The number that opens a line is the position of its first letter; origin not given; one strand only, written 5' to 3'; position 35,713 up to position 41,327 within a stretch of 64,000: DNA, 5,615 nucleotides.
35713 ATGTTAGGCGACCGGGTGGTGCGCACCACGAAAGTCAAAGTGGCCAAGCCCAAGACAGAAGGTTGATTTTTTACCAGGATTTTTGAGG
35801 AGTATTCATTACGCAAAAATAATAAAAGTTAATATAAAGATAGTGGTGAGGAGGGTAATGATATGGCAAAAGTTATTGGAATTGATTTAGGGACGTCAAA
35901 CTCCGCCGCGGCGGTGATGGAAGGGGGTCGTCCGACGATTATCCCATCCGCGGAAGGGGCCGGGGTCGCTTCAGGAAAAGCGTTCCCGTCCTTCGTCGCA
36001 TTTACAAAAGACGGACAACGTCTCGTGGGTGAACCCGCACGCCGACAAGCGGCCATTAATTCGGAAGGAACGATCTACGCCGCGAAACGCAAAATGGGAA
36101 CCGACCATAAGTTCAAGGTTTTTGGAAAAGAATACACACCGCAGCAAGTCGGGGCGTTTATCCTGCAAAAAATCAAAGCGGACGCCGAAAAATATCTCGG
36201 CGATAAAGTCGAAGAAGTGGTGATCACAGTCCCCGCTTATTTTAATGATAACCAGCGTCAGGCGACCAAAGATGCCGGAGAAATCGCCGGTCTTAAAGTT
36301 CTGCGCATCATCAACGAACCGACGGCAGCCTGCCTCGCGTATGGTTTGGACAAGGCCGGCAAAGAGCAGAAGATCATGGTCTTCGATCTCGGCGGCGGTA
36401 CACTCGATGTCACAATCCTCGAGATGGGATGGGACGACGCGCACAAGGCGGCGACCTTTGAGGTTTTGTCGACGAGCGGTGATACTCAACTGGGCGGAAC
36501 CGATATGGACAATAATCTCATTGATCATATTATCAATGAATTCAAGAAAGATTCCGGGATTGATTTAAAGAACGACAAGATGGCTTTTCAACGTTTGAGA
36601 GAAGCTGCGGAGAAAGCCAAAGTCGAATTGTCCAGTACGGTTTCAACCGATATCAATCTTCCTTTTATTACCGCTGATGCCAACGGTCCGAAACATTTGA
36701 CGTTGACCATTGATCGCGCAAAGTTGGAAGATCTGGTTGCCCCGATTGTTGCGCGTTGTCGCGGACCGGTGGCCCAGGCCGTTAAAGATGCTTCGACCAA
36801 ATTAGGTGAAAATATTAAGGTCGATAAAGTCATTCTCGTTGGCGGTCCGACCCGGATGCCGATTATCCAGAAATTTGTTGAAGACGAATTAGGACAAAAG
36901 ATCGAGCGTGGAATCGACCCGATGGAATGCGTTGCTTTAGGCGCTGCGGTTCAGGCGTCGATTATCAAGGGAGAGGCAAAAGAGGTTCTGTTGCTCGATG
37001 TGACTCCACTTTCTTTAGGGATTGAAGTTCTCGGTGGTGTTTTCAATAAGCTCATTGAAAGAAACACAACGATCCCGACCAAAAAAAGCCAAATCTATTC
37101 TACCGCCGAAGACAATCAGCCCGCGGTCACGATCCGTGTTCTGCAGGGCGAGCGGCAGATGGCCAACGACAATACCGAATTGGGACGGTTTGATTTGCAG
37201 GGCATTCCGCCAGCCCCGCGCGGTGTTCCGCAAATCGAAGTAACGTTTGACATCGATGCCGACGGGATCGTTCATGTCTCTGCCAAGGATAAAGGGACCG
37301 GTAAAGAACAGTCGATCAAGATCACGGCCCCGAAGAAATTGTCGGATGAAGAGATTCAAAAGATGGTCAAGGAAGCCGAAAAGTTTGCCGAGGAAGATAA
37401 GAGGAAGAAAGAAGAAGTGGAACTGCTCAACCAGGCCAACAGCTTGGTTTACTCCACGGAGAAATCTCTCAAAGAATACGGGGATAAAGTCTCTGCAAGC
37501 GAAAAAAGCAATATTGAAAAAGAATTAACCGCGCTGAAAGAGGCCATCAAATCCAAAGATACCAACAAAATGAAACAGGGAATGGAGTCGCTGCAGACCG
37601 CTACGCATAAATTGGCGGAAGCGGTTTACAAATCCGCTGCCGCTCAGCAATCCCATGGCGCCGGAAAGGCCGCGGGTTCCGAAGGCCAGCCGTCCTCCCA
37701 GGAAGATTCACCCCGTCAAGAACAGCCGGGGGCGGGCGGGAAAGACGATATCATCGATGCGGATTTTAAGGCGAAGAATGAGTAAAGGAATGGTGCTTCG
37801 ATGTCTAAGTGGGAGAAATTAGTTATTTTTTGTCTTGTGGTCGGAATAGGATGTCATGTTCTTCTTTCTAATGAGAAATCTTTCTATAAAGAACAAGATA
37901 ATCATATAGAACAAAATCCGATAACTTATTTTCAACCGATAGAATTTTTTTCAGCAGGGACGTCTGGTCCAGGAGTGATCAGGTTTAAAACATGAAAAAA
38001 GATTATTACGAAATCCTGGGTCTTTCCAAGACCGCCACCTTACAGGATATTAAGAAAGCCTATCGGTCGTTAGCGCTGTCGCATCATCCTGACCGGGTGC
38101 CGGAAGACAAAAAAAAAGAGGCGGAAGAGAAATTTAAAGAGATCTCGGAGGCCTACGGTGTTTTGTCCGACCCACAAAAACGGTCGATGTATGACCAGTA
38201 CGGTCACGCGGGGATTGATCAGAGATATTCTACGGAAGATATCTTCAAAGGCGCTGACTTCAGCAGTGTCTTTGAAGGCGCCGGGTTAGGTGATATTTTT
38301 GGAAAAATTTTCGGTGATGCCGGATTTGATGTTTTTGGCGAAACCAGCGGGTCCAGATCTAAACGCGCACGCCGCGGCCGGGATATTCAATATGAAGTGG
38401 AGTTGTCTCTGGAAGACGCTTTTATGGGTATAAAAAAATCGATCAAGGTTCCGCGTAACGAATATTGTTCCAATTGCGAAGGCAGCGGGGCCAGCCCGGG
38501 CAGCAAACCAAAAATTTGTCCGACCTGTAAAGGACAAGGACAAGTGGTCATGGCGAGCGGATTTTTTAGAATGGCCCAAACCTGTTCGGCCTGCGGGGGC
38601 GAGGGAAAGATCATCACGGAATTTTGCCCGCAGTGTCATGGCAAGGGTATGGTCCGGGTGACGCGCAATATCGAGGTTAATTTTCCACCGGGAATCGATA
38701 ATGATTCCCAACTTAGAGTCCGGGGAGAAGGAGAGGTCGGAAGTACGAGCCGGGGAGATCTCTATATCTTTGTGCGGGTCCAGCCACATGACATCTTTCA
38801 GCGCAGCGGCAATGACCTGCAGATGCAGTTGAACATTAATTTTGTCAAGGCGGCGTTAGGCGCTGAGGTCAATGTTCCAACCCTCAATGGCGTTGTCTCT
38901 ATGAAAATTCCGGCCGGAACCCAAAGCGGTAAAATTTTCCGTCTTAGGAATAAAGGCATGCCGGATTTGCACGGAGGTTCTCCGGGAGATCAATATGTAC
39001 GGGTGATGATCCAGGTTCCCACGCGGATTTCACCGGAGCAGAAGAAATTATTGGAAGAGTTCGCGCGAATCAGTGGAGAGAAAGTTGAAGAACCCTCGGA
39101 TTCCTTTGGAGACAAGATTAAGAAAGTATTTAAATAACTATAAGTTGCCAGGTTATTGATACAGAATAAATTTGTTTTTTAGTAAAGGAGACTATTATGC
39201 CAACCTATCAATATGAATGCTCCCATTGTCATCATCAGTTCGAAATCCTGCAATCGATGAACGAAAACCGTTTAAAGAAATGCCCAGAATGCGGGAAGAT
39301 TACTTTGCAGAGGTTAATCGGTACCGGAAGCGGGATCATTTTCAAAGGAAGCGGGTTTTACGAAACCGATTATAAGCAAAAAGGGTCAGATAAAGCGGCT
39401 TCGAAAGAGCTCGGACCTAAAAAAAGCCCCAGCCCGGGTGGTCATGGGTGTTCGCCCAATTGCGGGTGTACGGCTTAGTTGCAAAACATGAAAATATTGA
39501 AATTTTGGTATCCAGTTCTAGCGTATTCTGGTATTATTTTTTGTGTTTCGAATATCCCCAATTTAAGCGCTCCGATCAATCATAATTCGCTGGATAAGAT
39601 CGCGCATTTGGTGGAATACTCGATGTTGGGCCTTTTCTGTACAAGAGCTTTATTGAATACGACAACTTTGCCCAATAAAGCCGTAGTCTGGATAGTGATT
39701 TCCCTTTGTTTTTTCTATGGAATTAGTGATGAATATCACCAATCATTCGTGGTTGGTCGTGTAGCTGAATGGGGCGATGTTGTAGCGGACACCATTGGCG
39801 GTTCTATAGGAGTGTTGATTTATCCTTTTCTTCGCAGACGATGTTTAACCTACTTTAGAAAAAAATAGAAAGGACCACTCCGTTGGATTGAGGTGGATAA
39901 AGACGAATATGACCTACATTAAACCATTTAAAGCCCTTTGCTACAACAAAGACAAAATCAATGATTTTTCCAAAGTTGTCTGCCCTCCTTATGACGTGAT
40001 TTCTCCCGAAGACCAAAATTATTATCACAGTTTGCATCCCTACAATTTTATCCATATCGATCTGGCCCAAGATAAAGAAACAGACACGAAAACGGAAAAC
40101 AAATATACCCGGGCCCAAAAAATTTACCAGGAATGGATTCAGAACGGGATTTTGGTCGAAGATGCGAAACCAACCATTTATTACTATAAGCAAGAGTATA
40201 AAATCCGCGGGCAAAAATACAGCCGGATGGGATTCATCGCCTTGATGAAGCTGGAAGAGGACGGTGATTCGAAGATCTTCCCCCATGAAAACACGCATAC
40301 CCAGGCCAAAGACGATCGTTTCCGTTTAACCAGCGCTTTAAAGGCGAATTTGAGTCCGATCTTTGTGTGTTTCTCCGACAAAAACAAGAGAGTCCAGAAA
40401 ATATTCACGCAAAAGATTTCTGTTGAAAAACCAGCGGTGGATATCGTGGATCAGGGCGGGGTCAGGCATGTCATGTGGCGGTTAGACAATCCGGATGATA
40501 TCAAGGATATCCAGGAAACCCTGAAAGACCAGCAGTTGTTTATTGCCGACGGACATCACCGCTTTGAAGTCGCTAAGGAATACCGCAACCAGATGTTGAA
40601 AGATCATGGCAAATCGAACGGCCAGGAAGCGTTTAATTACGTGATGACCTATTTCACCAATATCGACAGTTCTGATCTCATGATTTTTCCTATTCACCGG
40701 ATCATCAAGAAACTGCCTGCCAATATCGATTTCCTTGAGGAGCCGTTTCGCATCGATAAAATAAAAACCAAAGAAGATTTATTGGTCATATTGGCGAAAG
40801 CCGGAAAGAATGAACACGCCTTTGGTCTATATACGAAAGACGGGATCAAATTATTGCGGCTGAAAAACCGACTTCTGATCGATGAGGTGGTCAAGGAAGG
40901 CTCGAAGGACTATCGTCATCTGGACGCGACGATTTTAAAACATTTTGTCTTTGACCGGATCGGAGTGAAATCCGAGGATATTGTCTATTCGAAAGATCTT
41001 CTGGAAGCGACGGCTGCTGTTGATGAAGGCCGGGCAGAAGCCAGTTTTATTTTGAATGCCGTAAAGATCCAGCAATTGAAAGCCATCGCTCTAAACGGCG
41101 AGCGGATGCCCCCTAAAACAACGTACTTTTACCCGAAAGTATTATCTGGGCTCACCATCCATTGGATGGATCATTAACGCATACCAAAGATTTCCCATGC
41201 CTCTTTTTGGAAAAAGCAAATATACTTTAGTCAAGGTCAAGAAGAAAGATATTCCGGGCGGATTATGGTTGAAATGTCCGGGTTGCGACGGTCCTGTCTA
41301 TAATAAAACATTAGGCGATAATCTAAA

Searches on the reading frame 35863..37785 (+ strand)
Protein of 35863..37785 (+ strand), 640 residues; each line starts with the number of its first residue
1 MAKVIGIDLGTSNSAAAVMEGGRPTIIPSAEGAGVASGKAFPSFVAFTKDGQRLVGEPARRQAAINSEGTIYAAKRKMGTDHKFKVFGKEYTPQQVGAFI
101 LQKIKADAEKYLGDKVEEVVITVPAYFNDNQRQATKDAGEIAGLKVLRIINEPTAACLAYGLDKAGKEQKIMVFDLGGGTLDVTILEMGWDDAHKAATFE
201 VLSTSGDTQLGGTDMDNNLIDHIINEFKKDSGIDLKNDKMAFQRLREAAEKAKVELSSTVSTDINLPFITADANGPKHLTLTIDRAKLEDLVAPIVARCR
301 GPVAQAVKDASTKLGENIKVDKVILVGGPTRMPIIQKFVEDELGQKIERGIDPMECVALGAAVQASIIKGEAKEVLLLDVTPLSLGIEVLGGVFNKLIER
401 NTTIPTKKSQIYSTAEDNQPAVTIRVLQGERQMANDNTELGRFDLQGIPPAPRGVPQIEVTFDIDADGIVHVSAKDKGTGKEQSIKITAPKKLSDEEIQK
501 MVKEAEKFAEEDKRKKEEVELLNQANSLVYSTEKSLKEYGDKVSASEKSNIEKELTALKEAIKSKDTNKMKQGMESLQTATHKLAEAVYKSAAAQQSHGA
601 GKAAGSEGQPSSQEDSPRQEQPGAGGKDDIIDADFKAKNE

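Call 28: search_protein_families(library=pfam, proteins=[window:35863-37785:+], max_evalue=0.00001)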
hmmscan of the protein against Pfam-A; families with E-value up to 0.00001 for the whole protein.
window:35863-37785:+ (640 aa): 2 families
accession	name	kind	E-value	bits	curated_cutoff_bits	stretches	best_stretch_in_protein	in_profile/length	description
PF00012.26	HSP70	-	1.3e-223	744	20.6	1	4-589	1-598/599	Hsp70 protein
PF06723.19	MreB_Mbl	-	6.7e-18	65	27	1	108-364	85-318/327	MreB/Mbl protein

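Call 95: find_related_loci(query=window:35863-37785:+, collection=genome_contigs, flank=1000)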
Query window:35863-37785:+ (640 aa) in genome_contigs; peptide patterns used: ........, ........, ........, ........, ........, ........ (x = any residue, [..] = any of these).
598 stretches matched a pattern (row limit reached: there are more); 449 encode a relative of the query (tblastn E <= 1e-3); the best 80 are kept; 80 distinct loci.
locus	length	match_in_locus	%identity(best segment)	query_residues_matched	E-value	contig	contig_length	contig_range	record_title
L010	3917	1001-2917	86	1-638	0e+0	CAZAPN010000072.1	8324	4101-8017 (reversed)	MAG TPA_asm: uncultured Planctomycetales bacterium isolate binchicken_co154_239 genome assembly, contig: NODE_18071_leng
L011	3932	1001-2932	85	1-640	0e+0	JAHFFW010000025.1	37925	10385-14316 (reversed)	MAG: Candidatus Omnitrophota bacterium isolate nzgw300 NODE_248_length_37926_cov_6.300331, whole genome shotgun sequence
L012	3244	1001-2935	85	1-640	0e+0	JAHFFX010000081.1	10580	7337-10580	MAG: Candidatus Omnitrophota bacterium isolate nzgw301 NODE_11947_length_10581_cov_3.440249, whole genome shotgun sequen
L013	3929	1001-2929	83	1-640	0e+0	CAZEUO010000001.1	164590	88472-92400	MAG TPA_asm: uncultured Planctomycetales bacterium isolate SRP178908_co1_326 genome assembly, contig: NODE_29_length_164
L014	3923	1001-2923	83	1-640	0e+0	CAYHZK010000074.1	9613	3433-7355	MAG TPA_asm: uncultured Planctomycetales bacterium isolate ERP119705_co15_651 genome assembly, contig: NODE_8479_length_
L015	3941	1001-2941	84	1-640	0e+0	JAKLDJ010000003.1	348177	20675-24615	MAG: Candidatus Omnitrophota bacterium isolate RA.bin107 RA.bin107_3, whole genome shotgun sequence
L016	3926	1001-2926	85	1-640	0e+0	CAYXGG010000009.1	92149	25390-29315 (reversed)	MAG TPA_asm: uncultured Planctomycetales bacterium isolate SRP150892_co2_491 genome assembly, contig: NODE_203_length_92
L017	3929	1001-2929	84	1-640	0e+0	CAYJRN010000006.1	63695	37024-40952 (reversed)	MAG TPA_asm: uncultured Planctomycetales bacterium isolate ERP125453_co1_226 genome assembly, contig: NODE_281_length_63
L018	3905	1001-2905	83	1-640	0e+0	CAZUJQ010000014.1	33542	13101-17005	MAG TPA_asm: uncultured Planctomycetales bacterium isolate binchicken_co21_390 genome assembly, contig: NODE_451_length_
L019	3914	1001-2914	83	1-638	0e+0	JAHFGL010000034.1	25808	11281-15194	MAG: Candidatus Omnitrophota bacterium isolate nzgw314 NODE_2022_length_25809_cov_4.720181, whole genome shotgun sequenc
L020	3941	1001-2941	84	1-636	0e+0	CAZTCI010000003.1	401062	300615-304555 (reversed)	MAG TPA_asm: uncultured Planctomycetales bacterium isolate binchicken_co185_276 genome assembly, contig: NODE_19_length_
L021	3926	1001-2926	81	1-640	0e+0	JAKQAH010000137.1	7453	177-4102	MAG: Candidatus Omnitrophota bacterium isolate USCA_maxbin.193_sub k141_1325466, whole genome shotgun sequence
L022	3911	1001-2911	81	1-640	0e+0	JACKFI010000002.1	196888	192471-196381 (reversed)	MAG: Candidatus Omnitrophota bacterium isolate HK-STAS-OMNI-1 HK-STAS-OMNI-1_2, whole genome shotgun sequence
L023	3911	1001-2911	81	1-640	0e+0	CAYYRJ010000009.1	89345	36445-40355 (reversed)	MAG TPA_asm: uncultured Planctomycetales bacterium isolate SRP278252_co1_150 genome assembly, contig: NODE_270_length_89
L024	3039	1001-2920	81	1-640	0e+0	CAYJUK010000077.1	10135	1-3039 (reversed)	MAG TPA_asm: uncultured Planctomycetales bacterium isolate ERP125453_co1_189 genome assembly, contig: NODE_7759_length_1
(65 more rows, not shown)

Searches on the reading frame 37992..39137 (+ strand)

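Call 75: search_protein_families(library=pfam, proteins=[window:37992-39137:+], max_evalue=0.00001)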
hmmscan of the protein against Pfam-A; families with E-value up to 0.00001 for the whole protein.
window:37992-39137:+ (381 aa): 4 families
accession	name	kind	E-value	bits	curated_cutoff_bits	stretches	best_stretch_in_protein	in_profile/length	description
PF01556.23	DnaJ_C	-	1.3e-48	165.3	26.6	1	132-343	1-152/152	DnaJ C terminal domain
PF00226.36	DnaJ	-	4.5e-27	94.4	27.8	1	4-68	1-63/63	DnaJ domain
PF00684.25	DnaJ_CXXCXGXG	-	3e-16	59.9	32.7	1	159-219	1-65/65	DnaJ central domain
PF15777.11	Anti-TRAP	-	6.8e-06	26.4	32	0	157-190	11-47/59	Tryptophan RNA-binding attenuator protein inhibitory protein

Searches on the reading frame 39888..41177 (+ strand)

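Call 75: search_protein_families(library=pfam, proteins=[window:39888-41177:+], max_evalue=0.00001)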
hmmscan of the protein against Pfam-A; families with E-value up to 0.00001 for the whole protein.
window:39888-41177:+ (429 aa): 1 family
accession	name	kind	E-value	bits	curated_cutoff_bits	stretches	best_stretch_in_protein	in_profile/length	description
PF06245.16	DUF1015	-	5.1e-89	298.8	25.8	1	11-333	1-311/325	Protein of unknown function (DUF1015)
